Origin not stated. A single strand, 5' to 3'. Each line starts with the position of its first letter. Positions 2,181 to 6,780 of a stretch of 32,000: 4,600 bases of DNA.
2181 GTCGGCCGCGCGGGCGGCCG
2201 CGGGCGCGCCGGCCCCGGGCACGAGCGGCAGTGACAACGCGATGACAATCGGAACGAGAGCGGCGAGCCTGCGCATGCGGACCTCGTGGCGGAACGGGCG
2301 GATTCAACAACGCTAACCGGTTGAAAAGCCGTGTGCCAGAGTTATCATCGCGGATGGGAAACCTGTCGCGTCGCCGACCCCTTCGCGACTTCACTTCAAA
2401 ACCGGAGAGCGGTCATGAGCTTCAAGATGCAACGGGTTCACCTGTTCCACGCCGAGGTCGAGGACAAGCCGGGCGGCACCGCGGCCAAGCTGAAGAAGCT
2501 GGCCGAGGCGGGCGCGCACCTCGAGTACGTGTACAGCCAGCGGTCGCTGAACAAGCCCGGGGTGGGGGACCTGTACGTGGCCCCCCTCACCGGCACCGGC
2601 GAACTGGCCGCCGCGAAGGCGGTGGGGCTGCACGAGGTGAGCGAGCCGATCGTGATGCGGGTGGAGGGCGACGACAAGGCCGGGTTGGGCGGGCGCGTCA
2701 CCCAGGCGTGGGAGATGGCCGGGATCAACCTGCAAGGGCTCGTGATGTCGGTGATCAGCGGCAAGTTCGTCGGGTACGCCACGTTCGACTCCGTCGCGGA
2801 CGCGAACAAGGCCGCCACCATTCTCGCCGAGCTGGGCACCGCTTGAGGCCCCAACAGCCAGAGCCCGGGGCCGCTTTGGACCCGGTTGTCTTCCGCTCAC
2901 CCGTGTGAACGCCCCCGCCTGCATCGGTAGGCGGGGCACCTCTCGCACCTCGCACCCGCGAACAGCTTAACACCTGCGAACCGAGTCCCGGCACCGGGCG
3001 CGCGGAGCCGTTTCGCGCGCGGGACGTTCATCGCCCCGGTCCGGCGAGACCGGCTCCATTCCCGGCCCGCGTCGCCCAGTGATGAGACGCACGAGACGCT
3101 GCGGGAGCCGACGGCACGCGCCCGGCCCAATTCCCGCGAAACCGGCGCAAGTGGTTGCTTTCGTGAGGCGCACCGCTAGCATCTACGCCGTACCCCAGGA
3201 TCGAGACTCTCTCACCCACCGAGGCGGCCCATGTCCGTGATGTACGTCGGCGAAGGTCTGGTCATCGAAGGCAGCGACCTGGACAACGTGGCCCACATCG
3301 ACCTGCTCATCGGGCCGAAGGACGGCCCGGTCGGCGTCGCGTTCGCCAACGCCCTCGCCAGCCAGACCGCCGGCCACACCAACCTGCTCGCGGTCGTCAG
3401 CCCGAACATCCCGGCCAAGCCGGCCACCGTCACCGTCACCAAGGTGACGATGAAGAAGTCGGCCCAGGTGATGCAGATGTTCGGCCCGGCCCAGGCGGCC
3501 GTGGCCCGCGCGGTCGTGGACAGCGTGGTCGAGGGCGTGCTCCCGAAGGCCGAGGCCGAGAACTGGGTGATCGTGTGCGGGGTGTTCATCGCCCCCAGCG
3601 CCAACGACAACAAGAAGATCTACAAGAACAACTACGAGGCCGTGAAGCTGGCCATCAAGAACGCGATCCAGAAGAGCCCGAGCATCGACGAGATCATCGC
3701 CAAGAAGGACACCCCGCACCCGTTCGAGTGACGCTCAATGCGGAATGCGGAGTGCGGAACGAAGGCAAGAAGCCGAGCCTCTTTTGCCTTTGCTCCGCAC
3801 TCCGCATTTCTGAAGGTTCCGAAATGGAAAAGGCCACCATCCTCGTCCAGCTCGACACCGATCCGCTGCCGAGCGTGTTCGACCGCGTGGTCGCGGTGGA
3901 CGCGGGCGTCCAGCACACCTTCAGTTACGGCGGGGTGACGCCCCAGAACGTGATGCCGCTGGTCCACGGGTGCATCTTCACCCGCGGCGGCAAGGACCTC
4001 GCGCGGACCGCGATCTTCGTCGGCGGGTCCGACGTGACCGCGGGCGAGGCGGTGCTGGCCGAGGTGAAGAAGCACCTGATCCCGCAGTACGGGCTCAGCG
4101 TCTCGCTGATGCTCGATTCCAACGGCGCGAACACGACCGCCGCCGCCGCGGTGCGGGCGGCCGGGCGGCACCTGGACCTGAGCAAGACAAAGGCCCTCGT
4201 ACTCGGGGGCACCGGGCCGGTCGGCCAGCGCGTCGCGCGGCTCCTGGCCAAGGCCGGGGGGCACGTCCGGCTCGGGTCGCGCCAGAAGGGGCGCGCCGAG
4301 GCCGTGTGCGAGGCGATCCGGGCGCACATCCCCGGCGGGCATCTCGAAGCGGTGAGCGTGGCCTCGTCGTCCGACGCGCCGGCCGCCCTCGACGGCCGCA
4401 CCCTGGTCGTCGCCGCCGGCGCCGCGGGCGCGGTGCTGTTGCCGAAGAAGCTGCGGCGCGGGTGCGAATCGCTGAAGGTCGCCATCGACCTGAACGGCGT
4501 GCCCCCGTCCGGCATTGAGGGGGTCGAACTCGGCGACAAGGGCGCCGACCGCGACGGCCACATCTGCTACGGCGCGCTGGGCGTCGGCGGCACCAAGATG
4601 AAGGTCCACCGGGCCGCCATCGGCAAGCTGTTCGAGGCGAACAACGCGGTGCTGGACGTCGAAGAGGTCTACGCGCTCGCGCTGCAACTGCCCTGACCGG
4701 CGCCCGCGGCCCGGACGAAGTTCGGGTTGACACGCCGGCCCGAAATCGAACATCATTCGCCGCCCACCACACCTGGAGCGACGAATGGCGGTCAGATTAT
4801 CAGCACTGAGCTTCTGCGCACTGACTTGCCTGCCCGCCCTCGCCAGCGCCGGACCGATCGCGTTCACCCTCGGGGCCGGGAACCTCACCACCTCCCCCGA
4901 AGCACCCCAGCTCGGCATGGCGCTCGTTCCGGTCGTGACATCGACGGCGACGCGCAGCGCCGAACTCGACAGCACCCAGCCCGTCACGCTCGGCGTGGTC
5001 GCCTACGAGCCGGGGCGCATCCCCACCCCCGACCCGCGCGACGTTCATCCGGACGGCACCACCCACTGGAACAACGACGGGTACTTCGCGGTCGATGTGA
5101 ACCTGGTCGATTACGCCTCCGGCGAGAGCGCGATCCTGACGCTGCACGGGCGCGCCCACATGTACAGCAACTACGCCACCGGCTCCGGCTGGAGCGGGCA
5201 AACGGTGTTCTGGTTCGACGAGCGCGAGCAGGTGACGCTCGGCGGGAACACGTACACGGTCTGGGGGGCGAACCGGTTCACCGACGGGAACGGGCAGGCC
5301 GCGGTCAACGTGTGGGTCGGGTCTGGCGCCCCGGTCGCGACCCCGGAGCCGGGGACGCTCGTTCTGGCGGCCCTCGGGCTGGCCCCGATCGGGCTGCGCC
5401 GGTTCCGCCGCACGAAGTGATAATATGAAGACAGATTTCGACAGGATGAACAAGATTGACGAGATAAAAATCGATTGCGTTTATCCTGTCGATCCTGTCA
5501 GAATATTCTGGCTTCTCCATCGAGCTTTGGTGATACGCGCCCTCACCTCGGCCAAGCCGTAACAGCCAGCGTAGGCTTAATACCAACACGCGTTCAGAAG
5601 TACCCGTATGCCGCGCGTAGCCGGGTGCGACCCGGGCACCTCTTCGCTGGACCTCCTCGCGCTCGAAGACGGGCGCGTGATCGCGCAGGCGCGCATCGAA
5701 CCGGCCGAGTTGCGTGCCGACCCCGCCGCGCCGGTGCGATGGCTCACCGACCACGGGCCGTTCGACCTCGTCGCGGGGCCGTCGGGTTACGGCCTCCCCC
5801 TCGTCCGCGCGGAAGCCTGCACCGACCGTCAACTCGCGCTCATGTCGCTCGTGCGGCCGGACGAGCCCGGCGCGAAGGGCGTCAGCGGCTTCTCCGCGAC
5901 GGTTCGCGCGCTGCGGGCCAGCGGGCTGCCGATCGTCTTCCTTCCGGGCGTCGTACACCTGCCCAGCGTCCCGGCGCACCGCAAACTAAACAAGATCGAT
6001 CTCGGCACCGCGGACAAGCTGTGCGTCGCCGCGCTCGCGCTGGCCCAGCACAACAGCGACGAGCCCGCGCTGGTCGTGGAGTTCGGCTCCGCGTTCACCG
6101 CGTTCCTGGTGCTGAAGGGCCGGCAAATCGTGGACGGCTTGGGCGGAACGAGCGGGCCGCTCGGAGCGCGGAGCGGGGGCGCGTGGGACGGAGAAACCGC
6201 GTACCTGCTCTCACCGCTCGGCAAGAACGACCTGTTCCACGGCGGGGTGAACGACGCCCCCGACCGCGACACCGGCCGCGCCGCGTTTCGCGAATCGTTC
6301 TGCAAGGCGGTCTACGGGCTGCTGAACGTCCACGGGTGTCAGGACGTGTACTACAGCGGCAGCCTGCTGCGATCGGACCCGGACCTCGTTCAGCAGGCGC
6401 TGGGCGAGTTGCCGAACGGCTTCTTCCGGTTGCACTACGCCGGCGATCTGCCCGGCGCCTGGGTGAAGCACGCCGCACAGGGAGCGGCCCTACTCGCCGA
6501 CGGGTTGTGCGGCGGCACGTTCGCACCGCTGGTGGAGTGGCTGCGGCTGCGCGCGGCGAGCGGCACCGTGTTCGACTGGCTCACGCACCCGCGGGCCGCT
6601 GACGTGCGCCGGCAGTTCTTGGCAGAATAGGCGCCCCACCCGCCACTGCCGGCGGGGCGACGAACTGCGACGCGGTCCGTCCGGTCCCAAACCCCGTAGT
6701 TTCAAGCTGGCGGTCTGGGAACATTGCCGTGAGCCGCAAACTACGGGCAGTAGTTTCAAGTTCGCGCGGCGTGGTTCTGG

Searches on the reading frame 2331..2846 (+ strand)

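Call 9: search_protein_families(library=pfam, proteins=[window:2331-2846:+], max_evalue=0.01)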
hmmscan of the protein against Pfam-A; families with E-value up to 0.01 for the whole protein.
window:2331-2846:+ (171 aa): 1 family
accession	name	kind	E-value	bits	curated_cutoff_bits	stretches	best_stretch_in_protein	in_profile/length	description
PF01842.31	ACT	-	0.00014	22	27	0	109-168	3-61/66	ACT domain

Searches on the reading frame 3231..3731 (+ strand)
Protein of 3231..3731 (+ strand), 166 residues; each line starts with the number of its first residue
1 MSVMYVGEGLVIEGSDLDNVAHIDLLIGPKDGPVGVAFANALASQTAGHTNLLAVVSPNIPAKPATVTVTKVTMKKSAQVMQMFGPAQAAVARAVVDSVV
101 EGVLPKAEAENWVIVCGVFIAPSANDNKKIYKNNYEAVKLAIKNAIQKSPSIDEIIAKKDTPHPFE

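Call 9: search_protein_families(library=pfam, proteins=[window:3231-3731:+], max_evalue=0.01)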
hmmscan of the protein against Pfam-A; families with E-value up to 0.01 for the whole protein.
window:3231-3731:+ (166 aa): 1 family
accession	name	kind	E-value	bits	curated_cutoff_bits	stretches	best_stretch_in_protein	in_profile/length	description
PF08714.17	Fae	-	3.1e-65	219.4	27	1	6-164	1-157/159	Formaldehyde-activating enzyme (Fae)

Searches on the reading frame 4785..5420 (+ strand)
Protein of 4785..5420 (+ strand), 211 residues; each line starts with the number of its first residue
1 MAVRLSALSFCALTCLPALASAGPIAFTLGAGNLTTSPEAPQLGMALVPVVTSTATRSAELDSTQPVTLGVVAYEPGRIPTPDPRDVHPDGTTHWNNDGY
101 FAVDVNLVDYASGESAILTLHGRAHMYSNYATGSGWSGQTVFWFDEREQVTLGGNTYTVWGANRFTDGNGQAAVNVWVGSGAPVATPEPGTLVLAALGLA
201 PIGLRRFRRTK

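Call 9: search_protein_families(library=pfam, proteins=[window:4785-5420:+], max_evalue=0.01)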
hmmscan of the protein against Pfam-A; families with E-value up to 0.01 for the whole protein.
window:4785-5420:+ (211 aa): 1 family
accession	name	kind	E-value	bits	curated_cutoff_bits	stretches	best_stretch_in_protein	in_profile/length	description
PF07589.16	PEP-CTERM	-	0.00085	19.8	20.7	1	185-208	1-23/24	PEP-CTERM motif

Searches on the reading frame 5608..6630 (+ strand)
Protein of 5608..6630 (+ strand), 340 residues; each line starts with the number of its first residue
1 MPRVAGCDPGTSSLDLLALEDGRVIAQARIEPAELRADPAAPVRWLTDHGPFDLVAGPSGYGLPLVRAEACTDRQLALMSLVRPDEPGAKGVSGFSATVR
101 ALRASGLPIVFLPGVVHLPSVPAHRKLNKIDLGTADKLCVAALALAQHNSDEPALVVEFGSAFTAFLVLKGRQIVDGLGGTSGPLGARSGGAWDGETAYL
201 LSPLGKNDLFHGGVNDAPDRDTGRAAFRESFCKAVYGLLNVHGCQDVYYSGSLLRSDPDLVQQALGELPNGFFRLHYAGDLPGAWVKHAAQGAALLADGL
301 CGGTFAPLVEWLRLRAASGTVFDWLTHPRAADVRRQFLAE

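Call 9: search_protein_families(library=pfam, proteins=[window:5608-6630:+], max_evalue=0.01)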
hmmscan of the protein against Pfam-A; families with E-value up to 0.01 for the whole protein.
window:5608-6630:+ (340 aa): 1 family
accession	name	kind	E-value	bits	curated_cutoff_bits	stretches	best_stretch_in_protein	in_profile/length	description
PF07318.18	DUF1464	-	1.1e-67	229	23.5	1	6-326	1-326/327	Protein of unknown function (DUF1464)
